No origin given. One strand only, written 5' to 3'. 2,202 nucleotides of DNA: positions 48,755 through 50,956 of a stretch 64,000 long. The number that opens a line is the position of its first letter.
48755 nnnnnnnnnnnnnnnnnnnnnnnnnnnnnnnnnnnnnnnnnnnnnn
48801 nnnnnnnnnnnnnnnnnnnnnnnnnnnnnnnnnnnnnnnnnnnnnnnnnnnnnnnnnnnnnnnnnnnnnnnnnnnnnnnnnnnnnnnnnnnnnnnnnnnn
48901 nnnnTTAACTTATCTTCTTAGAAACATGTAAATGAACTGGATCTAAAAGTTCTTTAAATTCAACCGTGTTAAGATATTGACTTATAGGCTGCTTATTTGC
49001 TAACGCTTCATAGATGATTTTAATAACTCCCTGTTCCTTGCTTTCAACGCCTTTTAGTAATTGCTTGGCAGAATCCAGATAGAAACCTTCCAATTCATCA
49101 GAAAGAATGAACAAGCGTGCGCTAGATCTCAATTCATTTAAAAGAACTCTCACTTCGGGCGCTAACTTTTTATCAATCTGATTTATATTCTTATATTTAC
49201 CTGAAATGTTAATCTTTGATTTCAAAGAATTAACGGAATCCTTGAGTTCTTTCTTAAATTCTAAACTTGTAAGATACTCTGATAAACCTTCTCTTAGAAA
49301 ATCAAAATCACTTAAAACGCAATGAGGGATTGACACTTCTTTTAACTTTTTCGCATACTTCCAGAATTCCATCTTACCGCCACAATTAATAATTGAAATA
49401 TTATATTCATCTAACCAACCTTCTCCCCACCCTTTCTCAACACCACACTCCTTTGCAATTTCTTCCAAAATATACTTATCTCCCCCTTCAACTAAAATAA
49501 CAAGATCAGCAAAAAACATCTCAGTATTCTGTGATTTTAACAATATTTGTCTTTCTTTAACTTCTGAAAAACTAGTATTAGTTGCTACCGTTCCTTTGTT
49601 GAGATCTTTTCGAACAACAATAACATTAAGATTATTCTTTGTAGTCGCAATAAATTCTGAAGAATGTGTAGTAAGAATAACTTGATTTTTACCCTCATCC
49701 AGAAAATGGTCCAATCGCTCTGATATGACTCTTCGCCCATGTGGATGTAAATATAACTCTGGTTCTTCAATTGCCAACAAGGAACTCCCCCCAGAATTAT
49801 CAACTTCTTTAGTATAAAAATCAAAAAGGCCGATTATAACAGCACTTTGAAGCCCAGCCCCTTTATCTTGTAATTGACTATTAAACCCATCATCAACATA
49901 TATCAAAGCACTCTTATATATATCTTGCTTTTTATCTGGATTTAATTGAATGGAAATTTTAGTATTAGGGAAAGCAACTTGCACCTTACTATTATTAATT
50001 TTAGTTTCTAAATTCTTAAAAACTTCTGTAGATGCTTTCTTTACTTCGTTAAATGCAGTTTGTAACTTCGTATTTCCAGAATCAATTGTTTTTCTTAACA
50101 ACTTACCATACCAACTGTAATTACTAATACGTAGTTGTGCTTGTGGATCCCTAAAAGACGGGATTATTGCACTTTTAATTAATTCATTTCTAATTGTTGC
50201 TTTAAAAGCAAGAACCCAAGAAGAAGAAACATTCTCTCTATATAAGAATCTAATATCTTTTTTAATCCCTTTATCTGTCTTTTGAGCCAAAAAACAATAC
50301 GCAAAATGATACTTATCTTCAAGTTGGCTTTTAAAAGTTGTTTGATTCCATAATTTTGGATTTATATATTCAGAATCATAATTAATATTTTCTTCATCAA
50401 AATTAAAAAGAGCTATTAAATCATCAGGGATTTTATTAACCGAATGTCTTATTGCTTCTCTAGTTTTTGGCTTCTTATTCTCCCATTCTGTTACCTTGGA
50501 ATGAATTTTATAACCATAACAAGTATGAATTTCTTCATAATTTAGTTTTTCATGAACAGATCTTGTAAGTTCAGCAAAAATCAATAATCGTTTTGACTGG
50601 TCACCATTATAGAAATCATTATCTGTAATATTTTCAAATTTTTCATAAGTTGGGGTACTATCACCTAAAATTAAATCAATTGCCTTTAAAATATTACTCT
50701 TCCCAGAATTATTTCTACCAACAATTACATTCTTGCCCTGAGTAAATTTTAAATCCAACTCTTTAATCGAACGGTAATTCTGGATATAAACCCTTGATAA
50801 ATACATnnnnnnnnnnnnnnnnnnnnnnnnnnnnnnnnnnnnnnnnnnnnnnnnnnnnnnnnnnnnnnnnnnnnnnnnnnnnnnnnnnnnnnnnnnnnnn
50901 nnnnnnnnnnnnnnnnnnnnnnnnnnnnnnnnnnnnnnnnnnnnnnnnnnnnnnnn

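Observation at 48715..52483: AT-rich island between engB and tRNA-Asn carrying a NucS-like nuclease plus OLD-family ATPase/Toprim pair: candidate undescribed anti-phage defence system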

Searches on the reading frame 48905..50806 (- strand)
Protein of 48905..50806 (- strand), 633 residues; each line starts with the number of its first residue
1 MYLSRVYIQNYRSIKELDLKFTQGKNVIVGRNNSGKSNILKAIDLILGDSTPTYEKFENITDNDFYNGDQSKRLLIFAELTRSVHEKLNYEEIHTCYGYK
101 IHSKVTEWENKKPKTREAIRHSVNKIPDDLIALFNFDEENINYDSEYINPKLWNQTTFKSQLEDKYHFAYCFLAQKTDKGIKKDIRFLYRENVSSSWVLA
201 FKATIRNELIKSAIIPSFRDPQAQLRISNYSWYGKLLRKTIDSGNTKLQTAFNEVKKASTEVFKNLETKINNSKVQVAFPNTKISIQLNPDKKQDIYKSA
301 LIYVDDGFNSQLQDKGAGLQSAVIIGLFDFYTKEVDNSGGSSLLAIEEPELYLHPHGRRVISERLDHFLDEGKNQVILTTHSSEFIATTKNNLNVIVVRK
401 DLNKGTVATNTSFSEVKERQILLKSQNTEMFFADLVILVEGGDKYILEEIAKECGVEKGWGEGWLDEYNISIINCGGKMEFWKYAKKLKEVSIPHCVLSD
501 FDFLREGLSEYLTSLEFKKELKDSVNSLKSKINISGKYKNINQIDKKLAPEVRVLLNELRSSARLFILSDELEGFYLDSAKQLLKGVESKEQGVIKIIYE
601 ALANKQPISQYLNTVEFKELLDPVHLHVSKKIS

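Call 4: search_protein_families(library=pfam, proteins=[window:48905-50806:-], max_evalue=1)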
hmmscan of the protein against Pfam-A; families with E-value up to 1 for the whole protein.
window:48905-50806:- (633 aa): 11 families
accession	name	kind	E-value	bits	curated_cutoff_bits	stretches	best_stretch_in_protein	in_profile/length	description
PF13175.12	AAA_15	-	5.4e-43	148.5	32.1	1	1-386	1-374/374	AAA ATPase domain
PF13304.12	AAA_21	-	8.4e-17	62.6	27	2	339-386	259-303/304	AAA domain, putative AbiEii toxin, Type IV TA system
PF20469.4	OLD-like_TOPRIM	-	1.4e-14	54.8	23.2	1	431-502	1-67/67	Overcoming lysogenization defect protein-like, TOPRIM domain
PF02463.25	SMC_N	-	2.2e-12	47.4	40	1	2-53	1-54/220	RecF/RecN/SMC N terminal domain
PF11398.14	DUF2813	-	3.6e-12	46.8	21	2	1-96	1-99/372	Protein of unknown function (DUF2813)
PF13476.12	AAA_23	-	7.7e-08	33.6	27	1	5-140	1-142/201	AAA domain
PF13555.12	AAA_29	-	0.0024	18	27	1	3-47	1-46/61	P-loop containing region of AAA domain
PF13514.12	AAA_27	-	0.0046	17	22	1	1-46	1-50/206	AAA domain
PF00005.33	ABC_tran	-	0.12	13.4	25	1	15-44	2-32/137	ABC transporter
PF16888.10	YwqH-like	-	0.15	12.8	33.7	1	226-286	54-113/123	YwqH-like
PF07930.17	DAP_B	-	0.23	11.8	25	1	570-606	6-42/182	D-aminopeptidase, domain B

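Call 5: search_protein_families(library=padloc, proteins=[window:48905-50806:-], max_evalue=1)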
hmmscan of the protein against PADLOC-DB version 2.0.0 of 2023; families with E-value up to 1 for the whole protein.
window:48905-50806:- (633 aa): 129 families (the best 25 are shown)
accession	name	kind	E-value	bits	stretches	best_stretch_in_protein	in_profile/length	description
PDLC02358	Old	-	3e-53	179.5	2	197-511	124-457/578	Old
PDLC00070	GajA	-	2.3e-49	166.5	2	165-545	106-486/596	AAA ATPase domain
PDLC02979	AriA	-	2.6e-43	147.3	1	1-386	1-373/373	-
PDLC00096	GajA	-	6.5e-36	122.2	2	208-510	141-458/630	AAA ATPase domain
PDLC00071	GajA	-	2.7e-35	120.3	2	208-548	140-480/588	AAA ATPase domain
PDLC00091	GajA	-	1.4e-32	111.3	3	332-482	288-440/627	AAA ATPase domain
PDLC00099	GajA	-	1.3e-31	108.2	2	262-533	223-492/626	AAA ATPase domain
PDLC00080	GajA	-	8.2e-31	105.4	2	237-547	190-498/622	AAA ATPase domain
PDLC00067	GajA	-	2.6e-29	100.2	2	204-587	156-535/604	AAA ATPase domain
PDLC00069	GajA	-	3.3e-29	99.8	2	1-98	1-100/687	AAA ATPase domain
PDLC00066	GajA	-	1.3e-28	97.9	2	243-516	188-447/567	AAA ATPase domain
PDLC04168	GajA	-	1.6e-28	97.7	2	2-92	3-87/570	-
PDLC00072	GajA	-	1.6e-28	97.6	2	1-68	1-66/709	AAA ATPase domain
PDLC00065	GajA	-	5e-27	93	1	1-532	1-540/670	AAA ATPase domain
PDLC00075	GajA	-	1.7e-26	90.9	2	248-481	182-398/536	AAA ATPase domain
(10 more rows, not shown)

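Call 6: search_protein_families(library=ncbifam, proteins=[window:48905-50806:-], max_evalue=1)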
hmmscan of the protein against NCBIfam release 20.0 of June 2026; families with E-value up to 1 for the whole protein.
window:48905-50806:- (633 aa): 35 families (the best 25 are shown)
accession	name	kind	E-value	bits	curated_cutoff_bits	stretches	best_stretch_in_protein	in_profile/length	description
NF038234.1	retron_eff_Eco8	equivalog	4.1e-12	45.5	250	2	1-46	1-46/679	retron Eco8 family effector endonuclease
NF041760.1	PtuA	equivalog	1.6e-10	40.5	500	2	2-47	51-96/524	retron Ec78 anti-phage system effector ATPase PtuA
NF047739.1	antiphage_MADS3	equivalog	3e-09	36.6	420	2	3-50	2-47/427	methylation-associated defense system AAA family ATPase MAD3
NF003034.1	PRK03918.1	equivalog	8.3e-09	34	700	1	1-46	1-46/878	DNA double-strand break repair ATPase Rad50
TIGR00611.2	recf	equivalog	8.4e-09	35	172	1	3-47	1-45/339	DNA replication/repair protein RecF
TIGR00634.1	recN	equivalog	8.8e-08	31.5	407.85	1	3-49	2-48/563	DNA repair protein RecN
NF002572.0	PRK02224.1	equivalog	5.7e-07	28.2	1087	1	1-45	1-45/888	DNA double-strand break repair ATPase Rad50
NF010680.0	PRK14079.1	equivalog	7.3e-07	28.5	386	1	1-53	1-53/349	recombination protein F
TIGR04521.1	ECF_ATPase_2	equivalog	1.3e-06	27.7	330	1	343-427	165-243/279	energy-coupling factor transporter ATPase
TIGR04435.1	restrict_AAA_1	hypoth_equivalog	1.3e-06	27.5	300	2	341-411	419-494/568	restriction system-associated AAA family ATPase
TIGR02169.1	SMC_prok_A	equivalog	4.4e-06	24.7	729.4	1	2-62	1-62/1165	chromosome segregation protein SMC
TIGR04520.1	ECF_ATPase_1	equivalog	9.5e-06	25.2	315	2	10-48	14-53/269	energy-coupling factor transporter ATPase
NF008121.0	PRK10869.1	equivalog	2.2e-05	23.2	418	1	3-50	2-49/553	DNA repair protein RecN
NF045487.1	ASRP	equivalog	2.9e-05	22.9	300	1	14-53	5-44/593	archaea-specific SMC-related protein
NF002244.0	PRK01156.1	equivalog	4.1e-05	21.8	847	1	1-51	1-51/895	DNA double-strand break repair ATPase Rad50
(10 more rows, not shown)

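Call 16: find_homologous_proteins(query=window:48905-50806:-)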
Query window:48905-50806:- (633 aa): 2430 proteins with E <= 0.001 among 8000 candidates; the best 120 are listed.
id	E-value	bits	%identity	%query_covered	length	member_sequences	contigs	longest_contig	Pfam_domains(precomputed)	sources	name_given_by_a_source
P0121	0.0e+0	1407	100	100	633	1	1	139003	PF20469.5,PF11398.15,PF13175.13,PF13476.13,PF02463.26,PF13304.13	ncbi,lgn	-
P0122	4.6e-239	813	60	99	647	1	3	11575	PF20469.5,PF11398.15,PF13175.13,PF13476.13,PF02463.26,PF13304.13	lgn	-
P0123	3.4e-222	757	57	100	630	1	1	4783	PF20469.5,PF11398.15,PF13175.13,PF13476.13,PF02463.26,PF13304.13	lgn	-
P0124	1.1e-214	733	57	99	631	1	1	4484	PF20469.5,PF11398.15,PF13175.13,PF13476.13,PF02463.26,PF13304.13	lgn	-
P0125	5.8e-210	717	55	98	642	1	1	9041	PF20469.5,PF11398.15,PF13175.13,PF13476.13,PF02463.26,PF13304.13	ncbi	-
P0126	5.5e-209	714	56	98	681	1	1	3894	PF20469.5,PF11398.15,PF13175.13,PF13476.13,PF02463.26,PF13304.13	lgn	-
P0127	1.3e-206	706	54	97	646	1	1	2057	PF20469.5,PF11398.15,PF13175.13,PF13476.13,PF02463.26,PF13304.13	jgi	-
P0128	8.0e-203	693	54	99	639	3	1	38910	PF20469.5,PF11398.15,PF13175.13,PF13476.13,PF02463.26,PF13304.13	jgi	jgi:predicted ATP-dependent endonuclease of OLD family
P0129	8.0e-202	690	50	98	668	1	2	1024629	PF20469.5,PF11398.15,PF13175.13,PF13476.13,PF02463.26,PF13304.13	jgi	jgi:putative ATP-dependent endonuclease of OLD family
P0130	2.0e-201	689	54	99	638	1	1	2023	PF20469.5,PF11398.15,PF13175.13,PF13476.13,PF02463.26,PF13304.13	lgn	-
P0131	2.3e-201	689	51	98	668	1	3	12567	PF20469.5,PF11398.15,PF13175.13,PF13476.13,PF02463.26,PF13304.13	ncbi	-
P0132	1.5e-200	686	50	99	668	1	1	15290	PF20469.5,PF11398.15,PF13175.13,PF13476.13,PF02463.26,PF13304.13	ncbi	-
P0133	1.4e-199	683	51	98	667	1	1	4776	PF20469.5,PF11398.15,PF13175.13,PF13476.13,PF02463.26,PF13304.13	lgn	-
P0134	3.5e-198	678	49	99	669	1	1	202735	PF20469.5,PF11398.15,PF13175.13,PF13476.13,PF02463.26,PF13304.13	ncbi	ncbi:ATP-dependent nuclease [Flavitalea antarctica]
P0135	1.2e-197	676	50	99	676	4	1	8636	PF20469.5,PF11398.15,PF13175.13,PF13476.13,PF02463.26,PF13304.13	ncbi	-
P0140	1.5e-196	673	54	99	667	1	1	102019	PF20469.5,PF11398.15,PF13175.13,PF02463.26,PF13304.13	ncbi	-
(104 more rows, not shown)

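Call 18: find_encoding_contigs(protein=P0122, flank=6000, max_places=3)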
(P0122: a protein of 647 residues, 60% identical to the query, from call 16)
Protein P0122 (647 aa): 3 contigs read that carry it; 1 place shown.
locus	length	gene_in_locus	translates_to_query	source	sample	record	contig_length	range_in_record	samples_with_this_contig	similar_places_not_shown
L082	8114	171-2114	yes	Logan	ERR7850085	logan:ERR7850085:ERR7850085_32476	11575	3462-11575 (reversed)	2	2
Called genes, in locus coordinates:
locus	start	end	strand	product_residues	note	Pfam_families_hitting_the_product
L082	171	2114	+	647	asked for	PF02463:SMC_N, PF11398:DUF2813 (weak), PF13175:AAA_15, PF13476:AAA_23, PF13304:AAA_21, PF20469:OLD-like_TOPRIM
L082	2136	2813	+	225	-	PF04471:Mrr_cat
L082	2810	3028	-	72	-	PF13560:HTH_31, PF12844:HTH_19, PF01381:HTH_3, PF13413:HTH_25 (weak), PF13443:HTH_26 (weak)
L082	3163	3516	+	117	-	-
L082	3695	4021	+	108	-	-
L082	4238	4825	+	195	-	PF00239:Resolvase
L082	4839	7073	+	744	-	PF22548:AEP-TOTE, PF08708:PriCT_1, PF13148:DUF3987 (faint)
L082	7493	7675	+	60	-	-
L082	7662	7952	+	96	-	-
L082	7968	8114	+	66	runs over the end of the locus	PF12728:HTH_17 (weak)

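Call 19: find_encoding_contigs(protein=P0125, flank=6000, max_places=2)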
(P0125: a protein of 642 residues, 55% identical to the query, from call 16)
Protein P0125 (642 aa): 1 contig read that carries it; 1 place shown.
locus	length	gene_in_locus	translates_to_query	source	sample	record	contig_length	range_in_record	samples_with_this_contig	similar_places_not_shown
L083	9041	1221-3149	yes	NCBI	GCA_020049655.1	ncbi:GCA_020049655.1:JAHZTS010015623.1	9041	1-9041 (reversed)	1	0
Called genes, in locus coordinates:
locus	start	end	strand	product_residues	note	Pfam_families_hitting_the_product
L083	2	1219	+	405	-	?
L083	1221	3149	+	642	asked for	PF02463:SMC_N, PF11398:DUF2813 (faint), PF13175:AAA_15, PF13476:AAA_23, PF13304:AAA_21, PF20469:OLD-like_TOPRIM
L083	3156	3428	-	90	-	-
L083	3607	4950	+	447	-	PF00589:Phage_integrase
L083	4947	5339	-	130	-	-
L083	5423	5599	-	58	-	-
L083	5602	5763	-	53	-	-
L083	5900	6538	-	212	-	PF14464:Prok-JAB (weak)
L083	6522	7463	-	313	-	PF00899:ThiF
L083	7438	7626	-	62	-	-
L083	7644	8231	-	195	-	-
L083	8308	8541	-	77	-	-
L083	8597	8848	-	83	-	PF04026:SpoVG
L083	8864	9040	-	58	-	?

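Call 20: find_related_loci(query=A2, collection=metagenome_contigs, flank=6000)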
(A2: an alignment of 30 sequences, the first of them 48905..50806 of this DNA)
Query A2 (633 aa) in metagenome_contigs; peptide patterns used: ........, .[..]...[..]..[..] (x = any residue, [..] = any of these).
600 stretches matched a pattern (row limit reached: there are more); 190 encode a relative of the query (tblastn E <= 1e-3); the best 80 are kept; 79 distinct loci.
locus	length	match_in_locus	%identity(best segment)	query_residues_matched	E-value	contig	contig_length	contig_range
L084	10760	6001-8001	50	1-625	0e+0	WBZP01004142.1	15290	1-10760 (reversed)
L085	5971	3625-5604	50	3-624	0e+0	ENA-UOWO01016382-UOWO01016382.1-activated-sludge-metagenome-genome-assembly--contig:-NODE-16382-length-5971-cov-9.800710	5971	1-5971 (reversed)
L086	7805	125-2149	49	1-631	0e+0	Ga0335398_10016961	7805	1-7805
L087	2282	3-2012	49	3-624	0e+0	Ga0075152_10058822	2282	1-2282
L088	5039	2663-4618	47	1-621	0e+0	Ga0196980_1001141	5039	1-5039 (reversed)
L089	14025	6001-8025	48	1-631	0e+0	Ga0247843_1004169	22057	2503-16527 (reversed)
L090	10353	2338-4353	49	1-624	0e+0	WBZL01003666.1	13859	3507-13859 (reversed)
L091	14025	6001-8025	48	1-631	0e+0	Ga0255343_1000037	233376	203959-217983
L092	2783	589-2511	49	1-625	0e+0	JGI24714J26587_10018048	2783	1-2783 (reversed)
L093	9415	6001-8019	48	1-625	0e+0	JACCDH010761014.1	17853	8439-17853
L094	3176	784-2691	49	1-597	0e+0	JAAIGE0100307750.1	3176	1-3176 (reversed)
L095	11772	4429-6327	46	1-630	0e+0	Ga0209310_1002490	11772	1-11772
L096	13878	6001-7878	47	1-628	3e-180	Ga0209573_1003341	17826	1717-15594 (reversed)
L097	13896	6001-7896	47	1-621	1e-177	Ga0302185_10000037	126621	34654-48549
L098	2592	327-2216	47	1-622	0e+0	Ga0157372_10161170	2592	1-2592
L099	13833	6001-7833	48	1-612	2e-174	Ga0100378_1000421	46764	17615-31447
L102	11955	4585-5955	55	1-458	9e-156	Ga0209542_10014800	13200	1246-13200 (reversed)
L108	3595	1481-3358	41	1-624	6e-148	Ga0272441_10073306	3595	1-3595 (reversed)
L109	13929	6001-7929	49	1-621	0e+0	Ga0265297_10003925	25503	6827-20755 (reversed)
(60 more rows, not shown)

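Call 23: search_protein_families(library=pfam, proteins=[L083:2-1219:+, L089:3329-5995:+, L089:8042-9151:+, L095:3755-4429:+, L099:4601-5995:+, L099:7988-9256:+, L108:247-1449:+, L109:5151-5999:+, L088:1856-2605:+, L102:3724-4530:+], max_evalue=0.01)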
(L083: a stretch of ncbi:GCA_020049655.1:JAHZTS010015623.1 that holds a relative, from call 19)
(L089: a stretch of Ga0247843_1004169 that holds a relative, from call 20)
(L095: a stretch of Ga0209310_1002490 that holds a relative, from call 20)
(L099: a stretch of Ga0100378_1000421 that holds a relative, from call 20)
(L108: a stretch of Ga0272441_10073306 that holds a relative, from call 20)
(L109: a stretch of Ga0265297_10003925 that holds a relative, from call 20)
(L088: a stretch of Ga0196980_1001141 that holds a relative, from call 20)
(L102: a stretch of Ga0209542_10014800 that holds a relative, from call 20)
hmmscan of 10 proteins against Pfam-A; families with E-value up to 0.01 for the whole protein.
L083:2-1219:+ (405 aa): 0 families

L089:3329-5995:+ (888 aa): 4 families
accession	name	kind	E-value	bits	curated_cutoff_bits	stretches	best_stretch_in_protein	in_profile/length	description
PF04851.21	ResIII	-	1.8e-22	80.4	22.5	1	52-236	20-163/164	Type III restriction enzyme, res subunit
PF18766.7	SWI2_SNF2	-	5.5e-08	33.2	26.7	1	151-283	92-204/221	SWI2/SNF2 ATPase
PF08722.17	Tn7_TnsA-like_N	-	7.7e-05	23.6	26.5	1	807-851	23-74/85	TnsA-like endonuclease N terminal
PF00271.37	Helicase_C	-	0.00089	19.9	23.5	1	318-418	18-108/110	Helicase conserved C-terminal domain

L089:8042-9151:+ (369 aa): 3 families
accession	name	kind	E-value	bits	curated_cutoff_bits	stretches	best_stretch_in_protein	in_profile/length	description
PF14088.11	DUF4268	-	2.7e-38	131.6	27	1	227-362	1-139/140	Domain of unknown function (DUF4268)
PF01939.22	NucS_C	-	0.0006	20.2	24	1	28-129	3-98/124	Endonuclease NucS C-terminal domain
PF14281.12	PDDEXK_4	-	0.00072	20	22.3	1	42-141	60-149/183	PD-(D/E)XK nuclease superfamily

L095:3755-4429:+ (224 aa): 0 families

L099:4601-5995:+ (464 aa): 0 families

L099:7988-9256:+ (422 aa): 2 families
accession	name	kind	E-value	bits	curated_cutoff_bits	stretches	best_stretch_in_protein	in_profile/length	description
PF09903.14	DUF2130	-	2.2e-87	293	26.7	1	151-407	3-253/255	Uncharacterized protein conserved in bacteria (DUF2130)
PF13717.11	Zn_ribbon_4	-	0.0099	16.2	30.3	0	4-18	3-17/36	zinc-ribbon domain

L108:247-1449:+ (400 aa): 1 family
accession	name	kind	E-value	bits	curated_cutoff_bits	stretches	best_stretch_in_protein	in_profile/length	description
PF01420.25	Methylase_S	-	3.5e-22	79.8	22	2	74-191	58-167/168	Type I restriction modification DNA specificity domain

L109:5151-5999:+ (282 aa): 2 families
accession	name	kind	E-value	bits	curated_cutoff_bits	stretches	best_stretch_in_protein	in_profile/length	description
PF14355.11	Abi_C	-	6.3e-21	74.7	24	1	199-274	3-82/83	Abortive infection C-terminus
PF04079.22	SMC_ScpB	-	0.00084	19.4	27.4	1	92-140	26-75/160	Segregation and condensation complex subunit ScpB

L088:1856-2605:+ (249 aa): 0 families

L102:3724-4530:+ (268 aa): 4 families
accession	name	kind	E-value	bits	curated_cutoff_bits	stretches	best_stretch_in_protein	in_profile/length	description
PF01555.25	N6_N4_Mtase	-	3.7e-60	204.1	26.7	1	37-244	1-220/221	DNA methylase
PF03602.21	Cons_hypoth95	-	0.0019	18.3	24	0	7-49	81-126/182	Conserved hypothetical protein 95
PF02086.21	MethyltransfD12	-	0.0023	18.1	22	0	18-49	158-189/253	D12 class N6 adenine-specific DNA methyltransferase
PF02384.22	N6_Mtase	-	0.0023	17.7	20.4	0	16-96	105-179/311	N-6 DNA Methylase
